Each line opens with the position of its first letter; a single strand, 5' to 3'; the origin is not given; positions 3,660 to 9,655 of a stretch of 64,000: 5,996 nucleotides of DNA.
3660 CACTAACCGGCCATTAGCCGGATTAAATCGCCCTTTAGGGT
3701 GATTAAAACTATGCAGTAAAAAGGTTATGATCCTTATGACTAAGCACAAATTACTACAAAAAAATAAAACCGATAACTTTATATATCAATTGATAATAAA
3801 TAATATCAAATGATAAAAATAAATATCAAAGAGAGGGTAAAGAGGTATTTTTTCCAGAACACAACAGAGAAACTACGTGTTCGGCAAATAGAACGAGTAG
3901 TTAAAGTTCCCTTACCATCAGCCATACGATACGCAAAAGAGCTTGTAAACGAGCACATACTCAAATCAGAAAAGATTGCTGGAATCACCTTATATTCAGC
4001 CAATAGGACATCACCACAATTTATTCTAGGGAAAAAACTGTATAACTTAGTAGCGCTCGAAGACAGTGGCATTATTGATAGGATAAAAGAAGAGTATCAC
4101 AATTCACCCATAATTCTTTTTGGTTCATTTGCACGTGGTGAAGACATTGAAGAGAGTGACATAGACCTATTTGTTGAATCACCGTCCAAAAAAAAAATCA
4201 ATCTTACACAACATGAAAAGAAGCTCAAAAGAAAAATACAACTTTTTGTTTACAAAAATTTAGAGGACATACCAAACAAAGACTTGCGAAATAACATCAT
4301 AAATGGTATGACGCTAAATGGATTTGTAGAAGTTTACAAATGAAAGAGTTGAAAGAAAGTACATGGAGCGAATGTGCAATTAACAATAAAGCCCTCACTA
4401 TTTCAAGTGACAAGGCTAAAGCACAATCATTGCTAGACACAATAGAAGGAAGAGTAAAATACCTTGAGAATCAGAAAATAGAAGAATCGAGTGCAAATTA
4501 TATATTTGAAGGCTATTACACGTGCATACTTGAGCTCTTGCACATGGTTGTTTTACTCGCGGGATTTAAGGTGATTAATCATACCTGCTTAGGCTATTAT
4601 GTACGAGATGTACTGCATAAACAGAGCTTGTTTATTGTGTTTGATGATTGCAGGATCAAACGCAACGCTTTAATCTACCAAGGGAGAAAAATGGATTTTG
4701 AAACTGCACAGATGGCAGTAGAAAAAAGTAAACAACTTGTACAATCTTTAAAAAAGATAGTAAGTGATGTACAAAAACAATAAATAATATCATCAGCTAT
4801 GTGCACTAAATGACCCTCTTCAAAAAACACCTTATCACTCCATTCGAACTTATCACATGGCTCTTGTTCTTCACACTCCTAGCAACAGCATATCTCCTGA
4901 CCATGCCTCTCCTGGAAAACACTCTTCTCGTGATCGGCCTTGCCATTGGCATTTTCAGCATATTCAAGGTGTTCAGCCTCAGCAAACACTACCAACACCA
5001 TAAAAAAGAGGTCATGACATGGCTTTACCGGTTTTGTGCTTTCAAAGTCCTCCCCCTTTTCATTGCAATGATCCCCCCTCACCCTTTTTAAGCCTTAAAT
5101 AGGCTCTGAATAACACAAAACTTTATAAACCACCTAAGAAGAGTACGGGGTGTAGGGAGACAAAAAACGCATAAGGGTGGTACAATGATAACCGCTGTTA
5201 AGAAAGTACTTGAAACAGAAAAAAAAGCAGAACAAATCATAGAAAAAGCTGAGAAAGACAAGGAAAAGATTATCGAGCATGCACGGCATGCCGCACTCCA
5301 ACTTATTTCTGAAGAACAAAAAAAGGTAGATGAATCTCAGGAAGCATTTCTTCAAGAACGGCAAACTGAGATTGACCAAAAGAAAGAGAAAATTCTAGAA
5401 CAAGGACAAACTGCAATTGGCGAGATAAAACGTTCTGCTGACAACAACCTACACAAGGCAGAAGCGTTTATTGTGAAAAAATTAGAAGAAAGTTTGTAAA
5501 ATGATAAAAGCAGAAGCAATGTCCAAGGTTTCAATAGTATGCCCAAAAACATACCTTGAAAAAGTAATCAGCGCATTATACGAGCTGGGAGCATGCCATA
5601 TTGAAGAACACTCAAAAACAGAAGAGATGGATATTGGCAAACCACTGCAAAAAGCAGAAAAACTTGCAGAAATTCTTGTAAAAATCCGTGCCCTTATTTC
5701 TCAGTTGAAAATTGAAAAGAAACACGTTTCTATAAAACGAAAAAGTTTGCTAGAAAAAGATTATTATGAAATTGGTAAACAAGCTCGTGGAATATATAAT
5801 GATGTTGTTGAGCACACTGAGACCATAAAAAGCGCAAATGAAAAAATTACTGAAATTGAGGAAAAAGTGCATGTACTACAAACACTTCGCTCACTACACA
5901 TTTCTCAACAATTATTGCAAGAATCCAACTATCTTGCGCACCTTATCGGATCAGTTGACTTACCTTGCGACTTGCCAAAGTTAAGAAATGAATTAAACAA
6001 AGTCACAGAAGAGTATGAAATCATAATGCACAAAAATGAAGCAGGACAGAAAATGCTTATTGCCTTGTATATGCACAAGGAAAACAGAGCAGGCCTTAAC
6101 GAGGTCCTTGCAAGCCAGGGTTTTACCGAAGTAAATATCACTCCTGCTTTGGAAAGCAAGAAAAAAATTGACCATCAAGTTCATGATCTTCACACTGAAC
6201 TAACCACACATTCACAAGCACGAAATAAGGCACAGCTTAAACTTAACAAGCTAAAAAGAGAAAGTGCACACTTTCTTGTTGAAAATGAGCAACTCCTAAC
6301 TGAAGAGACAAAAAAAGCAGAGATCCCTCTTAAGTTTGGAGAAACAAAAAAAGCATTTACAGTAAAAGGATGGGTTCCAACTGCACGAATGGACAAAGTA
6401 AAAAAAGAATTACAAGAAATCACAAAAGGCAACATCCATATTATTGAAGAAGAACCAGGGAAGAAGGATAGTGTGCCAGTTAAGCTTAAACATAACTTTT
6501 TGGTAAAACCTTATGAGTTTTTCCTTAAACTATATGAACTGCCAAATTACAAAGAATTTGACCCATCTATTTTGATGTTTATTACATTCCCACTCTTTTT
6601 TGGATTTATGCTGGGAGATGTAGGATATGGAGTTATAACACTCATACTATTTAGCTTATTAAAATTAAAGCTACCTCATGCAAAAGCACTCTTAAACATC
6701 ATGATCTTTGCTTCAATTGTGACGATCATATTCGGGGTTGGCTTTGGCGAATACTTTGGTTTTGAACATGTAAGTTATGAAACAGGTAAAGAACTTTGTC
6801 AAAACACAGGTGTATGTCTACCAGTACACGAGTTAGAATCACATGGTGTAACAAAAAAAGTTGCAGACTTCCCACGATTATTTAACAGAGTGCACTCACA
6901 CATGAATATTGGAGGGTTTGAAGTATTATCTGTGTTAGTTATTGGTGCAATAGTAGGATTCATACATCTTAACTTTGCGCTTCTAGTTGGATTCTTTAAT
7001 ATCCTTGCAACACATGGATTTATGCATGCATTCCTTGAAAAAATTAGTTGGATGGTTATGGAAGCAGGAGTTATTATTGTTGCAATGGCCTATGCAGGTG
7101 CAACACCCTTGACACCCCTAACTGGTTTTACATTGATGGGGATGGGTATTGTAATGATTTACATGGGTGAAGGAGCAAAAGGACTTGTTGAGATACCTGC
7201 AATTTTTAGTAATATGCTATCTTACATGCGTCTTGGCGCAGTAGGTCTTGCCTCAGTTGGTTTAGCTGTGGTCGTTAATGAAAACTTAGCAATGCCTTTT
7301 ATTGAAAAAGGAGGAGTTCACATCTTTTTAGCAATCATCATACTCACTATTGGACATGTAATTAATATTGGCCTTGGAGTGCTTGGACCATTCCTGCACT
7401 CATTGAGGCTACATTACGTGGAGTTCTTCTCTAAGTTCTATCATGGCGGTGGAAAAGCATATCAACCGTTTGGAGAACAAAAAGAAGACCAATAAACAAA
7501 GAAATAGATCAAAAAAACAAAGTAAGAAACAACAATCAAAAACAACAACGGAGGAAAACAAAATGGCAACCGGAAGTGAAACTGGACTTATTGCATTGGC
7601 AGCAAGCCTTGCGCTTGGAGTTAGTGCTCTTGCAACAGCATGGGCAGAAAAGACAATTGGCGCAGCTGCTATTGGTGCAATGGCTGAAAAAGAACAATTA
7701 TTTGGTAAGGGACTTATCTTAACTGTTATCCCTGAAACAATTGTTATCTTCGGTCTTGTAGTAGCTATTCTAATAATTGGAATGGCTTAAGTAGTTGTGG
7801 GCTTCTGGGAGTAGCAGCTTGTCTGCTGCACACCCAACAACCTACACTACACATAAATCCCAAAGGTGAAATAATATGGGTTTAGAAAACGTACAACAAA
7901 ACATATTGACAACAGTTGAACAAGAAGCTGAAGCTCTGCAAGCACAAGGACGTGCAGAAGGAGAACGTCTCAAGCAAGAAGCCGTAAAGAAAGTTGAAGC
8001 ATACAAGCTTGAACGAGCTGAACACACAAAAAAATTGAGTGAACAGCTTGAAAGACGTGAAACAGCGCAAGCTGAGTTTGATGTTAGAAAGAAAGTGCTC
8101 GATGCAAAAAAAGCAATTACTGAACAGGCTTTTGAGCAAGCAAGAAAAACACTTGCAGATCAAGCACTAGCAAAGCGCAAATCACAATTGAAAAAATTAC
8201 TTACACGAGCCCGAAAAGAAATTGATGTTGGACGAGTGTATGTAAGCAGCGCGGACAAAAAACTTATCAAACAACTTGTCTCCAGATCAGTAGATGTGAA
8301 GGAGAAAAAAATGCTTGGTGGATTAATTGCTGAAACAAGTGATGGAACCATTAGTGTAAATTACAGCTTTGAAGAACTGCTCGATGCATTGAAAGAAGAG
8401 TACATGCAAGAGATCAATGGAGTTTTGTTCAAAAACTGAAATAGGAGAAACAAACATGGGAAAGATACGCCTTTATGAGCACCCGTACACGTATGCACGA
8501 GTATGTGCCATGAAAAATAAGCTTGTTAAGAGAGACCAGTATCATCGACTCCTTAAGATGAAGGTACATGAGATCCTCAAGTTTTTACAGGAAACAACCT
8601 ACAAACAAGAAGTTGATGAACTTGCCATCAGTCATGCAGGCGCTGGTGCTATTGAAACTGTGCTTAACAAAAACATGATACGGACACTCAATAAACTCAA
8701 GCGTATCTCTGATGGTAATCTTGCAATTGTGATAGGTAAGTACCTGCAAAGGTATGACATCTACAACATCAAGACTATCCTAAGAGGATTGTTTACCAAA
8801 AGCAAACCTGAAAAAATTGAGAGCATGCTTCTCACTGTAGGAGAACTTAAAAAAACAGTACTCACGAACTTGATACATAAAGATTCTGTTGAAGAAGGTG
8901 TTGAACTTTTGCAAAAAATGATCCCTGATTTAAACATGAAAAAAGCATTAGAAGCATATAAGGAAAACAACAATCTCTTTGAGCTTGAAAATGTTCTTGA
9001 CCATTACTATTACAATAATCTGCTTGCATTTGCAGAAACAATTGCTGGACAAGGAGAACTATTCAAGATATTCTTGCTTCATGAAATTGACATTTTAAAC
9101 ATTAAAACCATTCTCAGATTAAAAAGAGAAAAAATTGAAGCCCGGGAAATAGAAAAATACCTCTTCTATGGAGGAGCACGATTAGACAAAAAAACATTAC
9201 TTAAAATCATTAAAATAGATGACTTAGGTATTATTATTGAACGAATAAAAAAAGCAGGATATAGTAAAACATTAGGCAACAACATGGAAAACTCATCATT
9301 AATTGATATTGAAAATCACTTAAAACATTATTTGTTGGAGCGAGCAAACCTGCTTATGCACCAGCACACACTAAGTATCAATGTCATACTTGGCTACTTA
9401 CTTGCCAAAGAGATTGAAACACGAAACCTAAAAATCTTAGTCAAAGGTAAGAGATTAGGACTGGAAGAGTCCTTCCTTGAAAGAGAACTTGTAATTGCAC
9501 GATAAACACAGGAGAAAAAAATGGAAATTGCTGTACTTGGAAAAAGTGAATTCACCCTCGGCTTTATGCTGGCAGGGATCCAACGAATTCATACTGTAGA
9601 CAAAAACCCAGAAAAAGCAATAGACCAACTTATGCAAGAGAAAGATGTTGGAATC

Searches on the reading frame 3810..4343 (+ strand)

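Call 22: search_protein_families(library=pfam, proteins=[window:3810-4343:+], max_evalue=0.001)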
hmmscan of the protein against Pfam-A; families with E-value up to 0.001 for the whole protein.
window:3810-4343:+ (177 aa): 3 families
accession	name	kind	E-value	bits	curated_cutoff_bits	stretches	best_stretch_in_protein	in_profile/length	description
PF01909.29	NTP_transf_2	-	8.3e-11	42.6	21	1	88-153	4-79/93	Nucleotidyltransferase domain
PF18765.7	Polbeta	-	3.5e-08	33.9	26.9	1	99-165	14-82/93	Polymerase beta, Nucleotidyltransferase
PF22600.2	MTPAP-like_central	-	0.00011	22.7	27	1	92-140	33-81/139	Poly(A) RNA polymerase, mitochondrial-like, central palm domain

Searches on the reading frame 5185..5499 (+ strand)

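Call 60: search_protein_families(library=pfam, proteins=[window:5185-5499:+], max_evalue=0.001)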
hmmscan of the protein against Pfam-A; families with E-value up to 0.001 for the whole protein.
window:5185-5499:+ (104 aa): 1 family
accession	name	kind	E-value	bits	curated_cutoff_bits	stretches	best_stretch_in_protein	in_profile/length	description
PF03179.20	V-ATPase_G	-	2.1e-05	25.5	28.6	1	4-90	5-91/105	Vacuolar (H+)-ATPase G subunit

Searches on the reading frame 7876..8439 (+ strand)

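Call 60: search_protein_families(library=pfam, proteins=[window:7876-8439:+], max_evalue=0.001)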
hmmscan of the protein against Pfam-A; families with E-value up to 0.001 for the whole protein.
window:7876-8439:+ (187 aa): 1 family
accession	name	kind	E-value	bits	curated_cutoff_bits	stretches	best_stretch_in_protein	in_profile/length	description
PF01991.23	vATP-synt_E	-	3.3e-14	53.2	24.2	1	12-185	4-199/199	ATP synthase (E/31 kDa) subunit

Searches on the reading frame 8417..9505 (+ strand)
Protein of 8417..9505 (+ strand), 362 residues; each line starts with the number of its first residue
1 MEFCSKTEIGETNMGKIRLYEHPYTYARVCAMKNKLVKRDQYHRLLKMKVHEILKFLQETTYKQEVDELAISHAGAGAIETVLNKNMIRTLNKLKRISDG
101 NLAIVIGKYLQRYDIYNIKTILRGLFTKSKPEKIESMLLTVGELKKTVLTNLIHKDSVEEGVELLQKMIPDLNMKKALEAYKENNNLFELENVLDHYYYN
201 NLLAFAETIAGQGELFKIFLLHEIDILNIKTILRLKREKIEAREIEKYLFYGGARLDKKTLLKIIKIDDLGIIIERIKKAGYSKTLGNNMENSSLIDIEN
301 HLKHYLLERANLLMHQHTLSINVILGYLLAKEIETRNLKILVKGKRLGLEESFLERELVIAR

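Call 60: search_protein_families(library=pfam, proteins=[window:8417-9505:+], max_evalue=0.001)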
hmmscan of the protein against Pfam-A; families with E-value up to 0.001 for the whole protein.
window:8417-9505:+ (362 aa): 1 family
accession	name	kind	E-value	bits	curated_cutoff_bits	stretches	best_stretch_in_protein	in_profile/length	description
PF01992.21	vATP-synt_AC39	-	4.8e-69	233.7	29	1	27-354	3-336/339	ATP synthase (C/AC39) subunit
